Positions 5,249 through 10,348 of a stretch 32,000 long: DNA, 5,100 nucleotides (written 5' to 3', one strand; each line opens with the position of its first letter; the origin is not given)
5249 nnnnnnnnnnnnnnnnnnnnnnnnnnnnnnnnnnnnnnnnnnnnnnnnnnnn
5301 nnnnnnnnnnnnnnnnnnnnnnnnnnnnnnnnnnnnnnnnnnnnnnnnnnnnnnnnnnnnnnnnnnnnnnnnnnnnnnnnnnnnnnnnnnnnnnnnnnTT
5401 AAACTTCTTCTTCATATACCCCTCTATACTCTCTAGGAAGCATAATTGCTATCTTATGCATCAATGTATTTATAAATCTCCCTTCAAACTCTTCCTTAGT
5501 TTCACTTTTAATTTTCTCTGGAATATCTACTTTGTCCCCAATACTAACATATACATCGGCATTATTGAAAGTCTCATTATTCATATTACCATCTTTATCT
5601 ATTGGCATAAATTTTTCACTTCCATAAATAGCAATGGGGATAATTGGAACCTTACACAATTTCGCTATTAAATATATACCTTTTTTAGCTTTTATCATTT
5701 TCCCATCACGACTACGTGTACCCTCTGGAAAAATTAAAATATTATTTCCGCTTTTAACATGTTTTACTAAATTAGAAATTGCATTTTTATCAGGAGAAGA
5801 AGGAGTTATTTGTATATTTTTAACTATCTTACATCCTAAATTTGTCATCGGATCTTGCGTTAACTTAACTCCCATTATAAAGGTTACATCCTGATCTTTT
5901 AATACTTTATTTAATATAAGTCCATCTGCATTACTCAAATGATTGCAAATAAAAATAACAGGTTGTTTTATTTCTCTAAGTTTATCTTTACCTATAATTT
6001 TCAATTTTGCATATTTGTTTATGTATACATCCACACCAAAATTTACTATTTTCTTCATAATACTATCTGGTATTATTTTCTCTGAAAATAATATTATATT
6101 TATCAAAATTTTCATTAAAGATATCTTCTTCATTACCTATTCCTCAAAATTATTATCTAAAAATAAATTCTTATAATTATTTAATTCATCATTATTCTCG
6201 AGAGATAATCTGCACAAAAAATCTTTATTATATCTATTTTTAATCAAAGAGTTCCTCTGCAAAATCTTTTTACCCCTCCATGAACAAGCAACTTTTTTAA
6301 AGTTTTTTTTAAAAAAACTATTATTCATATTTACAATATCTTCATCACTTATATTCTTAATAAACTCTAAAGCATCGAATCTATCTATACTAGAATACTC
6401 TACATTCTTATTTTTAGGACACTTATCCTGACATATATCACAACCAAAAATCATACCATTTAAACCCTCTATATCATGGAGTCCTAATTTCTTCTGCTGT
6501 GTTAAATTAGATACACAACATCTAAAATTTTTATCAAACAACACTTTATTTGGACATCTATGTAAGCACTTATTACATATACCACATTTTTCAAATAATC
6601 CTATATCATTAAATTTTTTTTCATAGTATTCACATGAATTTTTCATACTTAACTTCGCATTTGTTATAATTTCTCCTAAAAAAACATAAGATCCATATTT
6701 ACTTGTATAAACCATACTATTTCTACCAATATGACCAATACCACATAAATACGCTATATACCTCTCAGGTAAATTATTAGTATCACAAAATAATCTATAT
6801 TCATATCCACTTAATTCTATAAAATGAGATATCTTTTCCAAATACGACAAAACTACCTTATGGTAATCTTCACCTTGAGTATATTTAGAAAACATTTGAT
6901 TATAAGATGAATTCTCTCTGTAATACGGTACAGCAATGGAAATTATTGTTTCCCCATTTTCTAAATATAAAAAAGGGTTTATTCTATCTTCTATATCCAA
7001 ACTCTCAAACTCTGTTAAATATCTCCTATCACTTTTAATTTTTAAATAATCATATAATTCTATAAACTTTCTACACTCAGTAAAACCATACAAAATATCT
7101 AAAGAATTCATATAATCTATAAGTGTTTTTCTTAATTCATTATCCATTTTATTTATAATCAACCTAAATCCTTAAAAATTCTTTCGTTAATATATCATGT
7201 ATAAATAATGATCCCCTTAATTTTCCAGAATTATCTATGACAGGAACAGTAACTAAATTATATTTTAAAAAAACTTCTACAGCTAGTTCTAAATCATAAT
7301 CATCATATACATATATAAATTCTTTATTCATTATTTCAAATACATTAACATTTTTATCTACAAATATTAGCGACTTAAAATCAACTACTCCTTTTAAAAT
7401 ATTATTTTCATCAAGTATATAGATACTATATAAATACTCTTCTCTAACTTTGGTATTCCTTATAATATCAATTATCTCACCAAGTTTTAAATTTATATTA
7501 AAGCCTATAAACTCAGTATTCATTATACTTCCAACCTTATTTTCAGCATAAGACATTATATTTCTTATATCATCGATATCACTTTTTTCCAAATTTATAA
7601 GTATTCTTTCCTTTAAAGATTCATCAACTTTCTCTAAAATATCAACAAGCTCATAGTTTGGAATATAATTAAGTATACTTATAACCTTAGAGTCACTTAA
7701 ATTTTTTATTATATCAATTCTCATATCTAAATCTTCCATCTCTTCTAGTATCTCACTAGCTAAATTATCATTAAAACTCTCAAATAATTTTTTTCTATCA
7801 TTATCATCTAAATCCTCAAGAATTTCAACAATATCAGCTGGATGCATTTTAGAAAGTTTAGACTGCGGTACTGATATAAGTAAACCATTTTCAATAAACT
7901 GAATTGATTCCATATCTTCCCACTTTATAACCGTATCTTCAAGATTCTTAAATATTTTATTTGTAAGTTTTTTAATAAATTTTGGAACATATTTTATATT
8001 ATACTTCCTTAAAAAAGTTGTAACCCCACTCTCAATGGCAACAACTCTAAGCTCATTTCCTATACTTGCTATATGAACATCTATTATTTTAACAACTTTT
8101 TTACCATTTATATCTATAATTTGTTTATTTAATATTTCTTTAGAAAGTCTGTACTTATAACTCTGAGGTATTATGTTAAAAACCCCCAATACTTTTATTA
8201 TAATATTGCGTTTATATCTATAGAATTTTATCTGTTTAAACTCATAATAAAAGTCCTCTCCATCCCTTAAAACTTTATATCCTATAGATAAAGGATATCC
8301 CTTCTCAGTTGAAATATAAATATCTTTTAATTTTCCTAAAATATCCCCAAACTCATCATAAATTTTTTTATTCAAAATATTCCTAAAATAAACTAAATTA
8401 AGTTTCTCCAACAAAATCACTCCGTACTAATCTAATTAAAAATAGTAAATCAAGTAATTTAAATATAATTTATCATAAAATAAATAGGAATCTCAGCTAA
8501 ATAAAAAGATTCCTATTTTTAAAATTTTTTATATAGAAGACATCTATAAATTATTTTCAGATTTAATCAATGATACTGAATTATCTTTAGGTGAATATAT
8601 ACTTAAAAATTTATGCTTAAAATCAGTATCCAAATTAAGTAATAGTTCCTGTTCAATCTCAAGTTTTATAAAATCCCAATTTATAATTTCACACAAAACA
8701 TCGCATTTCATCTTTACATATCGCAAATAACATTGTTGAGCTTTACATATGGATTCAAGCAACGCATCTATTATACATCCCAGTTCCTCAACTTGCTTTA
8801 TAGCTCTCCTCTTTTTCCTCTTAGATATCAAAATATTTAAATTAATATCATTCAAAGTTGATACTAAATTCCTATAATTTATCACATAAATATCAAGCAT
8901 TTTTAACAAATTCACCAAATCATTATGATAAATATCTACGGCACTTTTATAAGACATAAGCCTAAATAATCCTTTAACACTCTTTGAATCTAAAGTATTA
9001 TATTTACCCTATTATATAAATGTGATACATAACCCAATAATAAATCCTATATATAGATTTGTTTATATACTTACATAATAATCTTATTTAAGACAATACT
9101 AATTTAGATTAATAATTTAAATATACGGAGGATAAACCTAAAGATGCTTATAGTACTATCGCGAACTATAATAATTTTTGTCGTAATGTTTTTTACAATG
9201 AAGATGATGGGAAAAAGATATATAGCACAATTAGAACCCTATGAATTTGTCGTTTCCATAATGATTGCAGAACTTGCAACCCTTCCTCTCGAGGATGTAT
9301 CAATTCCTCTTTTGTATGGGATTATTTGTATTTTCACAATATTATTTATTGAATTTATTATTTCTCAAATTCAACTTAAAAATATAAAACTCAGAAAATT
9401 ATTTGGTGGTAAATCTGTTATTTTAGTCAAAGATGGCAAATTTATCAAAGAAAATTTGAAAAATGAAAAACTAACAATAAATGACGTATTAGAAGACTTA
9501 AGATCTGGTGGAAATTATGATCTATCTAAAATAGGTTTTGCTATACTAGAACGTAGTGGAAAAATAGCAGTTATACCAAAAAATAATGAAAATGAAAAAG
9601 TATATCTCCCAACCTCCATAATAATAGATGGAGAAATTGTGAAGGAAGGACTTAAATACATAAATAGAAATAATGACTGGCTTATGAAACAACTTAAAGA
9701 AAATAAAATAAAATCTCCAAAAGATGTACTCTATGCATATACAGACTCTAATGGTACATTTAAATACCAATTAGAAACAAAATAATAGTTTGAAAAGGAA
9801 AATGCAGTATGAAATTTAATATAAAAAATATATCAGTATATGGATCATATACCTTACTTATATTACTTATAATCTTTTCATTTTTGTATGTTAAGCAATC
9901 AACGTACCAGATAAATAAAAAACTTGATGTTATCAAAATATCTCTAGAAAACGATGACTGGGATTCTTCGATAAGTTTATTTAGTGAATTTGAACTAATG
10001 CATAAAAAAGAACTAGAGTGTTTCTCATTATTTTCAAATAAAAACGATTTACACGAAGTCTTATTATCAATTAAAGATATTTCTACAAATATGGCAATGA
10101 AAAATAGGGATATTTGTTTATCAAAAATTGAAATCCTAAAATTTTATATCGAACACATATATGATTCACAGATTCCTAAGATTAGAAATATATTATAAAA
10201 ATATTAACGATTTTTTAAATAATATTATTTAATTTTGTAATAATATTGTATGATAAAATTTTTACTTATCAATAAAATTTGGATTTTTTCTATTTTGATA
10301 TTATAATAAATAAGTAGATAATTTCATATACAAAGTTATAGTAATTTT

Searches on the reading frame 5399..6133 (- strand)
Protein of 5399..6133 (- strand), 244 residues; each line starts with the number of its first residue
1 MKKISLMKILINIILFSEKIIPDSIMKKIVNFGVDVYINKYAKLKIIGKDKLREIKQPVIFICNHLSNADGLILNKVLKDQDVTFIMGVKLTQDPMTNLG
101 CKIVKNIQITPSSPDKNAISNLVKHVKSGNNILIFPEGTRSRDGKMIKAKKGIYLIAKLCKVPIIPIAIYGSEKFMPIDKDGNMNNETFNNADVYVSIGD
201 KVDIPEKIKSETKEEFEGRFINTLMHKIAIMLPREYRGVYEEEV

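Call 53: search_protein_families(library=pfam, proteins=[window:5399-6133:-], max_evalue=0.001)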
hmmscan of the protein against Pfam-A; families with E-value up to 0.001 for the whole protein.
window:5399-6133:- (244 aa): 1 family
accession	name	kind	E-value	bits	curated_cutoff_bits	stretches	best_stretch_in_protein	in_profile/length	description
PF01553.26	Acyltransferase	-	3e-26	92.2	23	1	44-169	2-131/132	Acyltransferase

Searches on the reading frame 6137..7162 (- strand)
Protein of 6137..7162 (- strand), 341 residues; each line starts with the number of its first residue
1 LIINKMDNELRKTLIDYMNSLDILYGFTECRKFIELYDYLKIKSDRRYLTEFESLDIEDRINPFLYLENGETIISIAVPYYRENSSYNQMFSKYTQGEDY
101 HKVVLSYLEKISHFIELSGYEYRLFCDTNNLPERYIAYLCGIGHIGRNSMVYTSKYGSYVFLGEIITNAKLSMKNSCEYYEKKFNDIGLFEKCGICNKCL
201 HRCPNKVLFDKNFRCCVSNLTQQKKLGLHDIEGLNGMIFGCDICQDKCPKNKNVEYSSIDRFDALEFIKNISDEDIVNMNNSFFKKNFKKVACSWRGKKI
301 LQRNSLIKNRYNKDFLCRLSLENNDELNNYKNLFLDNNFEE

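Call 53: search_protein_families(library=pfam, proteins=[window:6137-7162:-], max_evalue=0.001)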
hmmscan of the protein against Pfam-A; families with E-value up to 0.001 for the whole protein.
window:6137-7162:- (341 aa): 2 families
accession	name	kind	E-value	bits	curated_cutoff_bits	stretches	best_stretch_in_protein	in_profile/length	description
PF08331.15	QueG_DUF1730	-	1.2e-12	47.9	25.1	1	60-128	1-77/77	Epoxyqueuosine reductase QueG, DUF1730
PF13484.11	Fer4_16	-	1.7e-08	35.5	30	1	192-251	1-66/66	4Fe-4S double cluster binding domain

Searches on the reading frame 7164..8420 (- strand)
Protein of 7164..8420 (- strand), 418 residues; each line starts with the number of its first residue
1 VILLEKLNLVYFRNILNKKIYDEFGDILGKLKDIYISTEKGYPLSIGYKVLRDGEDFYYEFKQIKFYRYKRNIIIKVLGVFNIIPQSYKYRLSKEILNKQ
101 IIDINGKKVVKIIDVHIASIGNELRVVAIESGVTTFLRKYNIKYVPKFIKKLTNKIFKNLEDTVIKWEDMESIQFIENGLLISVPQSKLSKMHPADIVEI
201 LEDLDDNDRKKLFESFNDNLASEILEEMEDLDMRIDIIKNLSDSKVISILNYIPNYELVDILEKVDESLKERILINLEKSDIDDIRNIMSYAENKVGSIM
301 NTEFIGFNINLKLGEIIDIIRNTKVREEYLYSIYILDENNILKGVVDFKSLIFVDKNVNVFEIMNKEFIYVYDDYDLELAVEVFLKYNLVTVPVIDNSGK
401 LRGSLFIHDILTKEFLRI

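Call 53: search_protein_families(library=pfam, proteins=[window:7164-8420:-], max_evalue=0.001)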
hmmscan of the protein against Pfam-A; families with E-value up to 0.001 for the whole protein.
window:7164-8420:- (418 aa): 4 families
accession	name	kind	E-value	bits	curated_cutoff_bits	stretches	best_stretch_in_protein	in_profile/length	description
PF03448.22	MgtE_N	-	1.9e-21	76.9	25.9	1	192-294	1-102/102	MgtE intracellular N domain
PF00571.33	CBS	-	1.7e-13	51.1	24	1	361-412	2-53/57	CBS domain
PF05239.21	PRC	-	1.7e-10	41.2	21.2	1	10-75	4-70/78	PRC-barrel domain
PF01706.21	FliG_C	-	3.3e-05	24.5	23.3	0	235-292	21-78/108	FliG C-terminal domain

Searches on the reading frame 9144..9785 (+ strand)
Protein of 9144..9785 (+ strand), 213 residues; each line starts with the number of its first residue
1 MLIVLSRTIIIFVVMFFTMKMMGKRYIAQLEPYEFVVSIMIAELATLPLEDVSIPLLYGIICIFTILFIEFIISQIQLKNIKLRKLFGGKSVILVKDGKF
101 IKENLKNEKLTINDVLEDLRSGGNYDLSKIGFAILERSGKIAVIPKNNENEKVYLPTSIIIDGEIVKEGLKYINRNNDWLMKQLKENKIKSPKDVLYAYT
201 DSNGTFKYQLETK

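Call 54: search_protein_families(library=pfam, proteins=[window:9144-9785:+], max_evalue=0.001)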
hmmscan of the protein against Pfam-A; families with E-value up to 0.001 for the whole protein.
window:9144-9785:+ (213 aa): 1 family
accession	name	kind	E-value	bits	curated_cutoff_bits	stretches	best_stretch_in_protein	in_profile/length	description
PF04239.17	DUF421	-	1.8e-32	111.9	23.6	1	78-198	1-126/129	YetF C-terminal domain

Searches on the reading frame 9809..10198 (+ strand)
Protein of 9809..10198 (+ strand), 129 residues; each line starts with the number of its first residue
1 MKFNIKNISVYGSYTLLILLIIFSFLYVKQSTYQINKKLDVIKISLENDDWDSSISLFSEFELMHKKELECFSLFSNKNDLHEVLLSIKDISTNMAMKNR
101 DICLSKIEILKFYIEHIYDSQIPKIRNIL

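Call 54: search_protein_families(library=pfam, proteins=[window:9809-10198:+], max_evalue=0.001)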
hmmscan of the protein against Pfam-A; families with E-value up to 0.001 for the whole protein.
window:9809-10198:+ (129 aa): 1 family
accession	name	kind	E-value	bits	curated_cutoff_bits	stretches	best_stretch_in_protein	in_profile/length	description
PF14276.11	DUF4363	-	5e-17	62.3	27.5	1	22-128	1-107/107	Domain of unknown function (DUF4363)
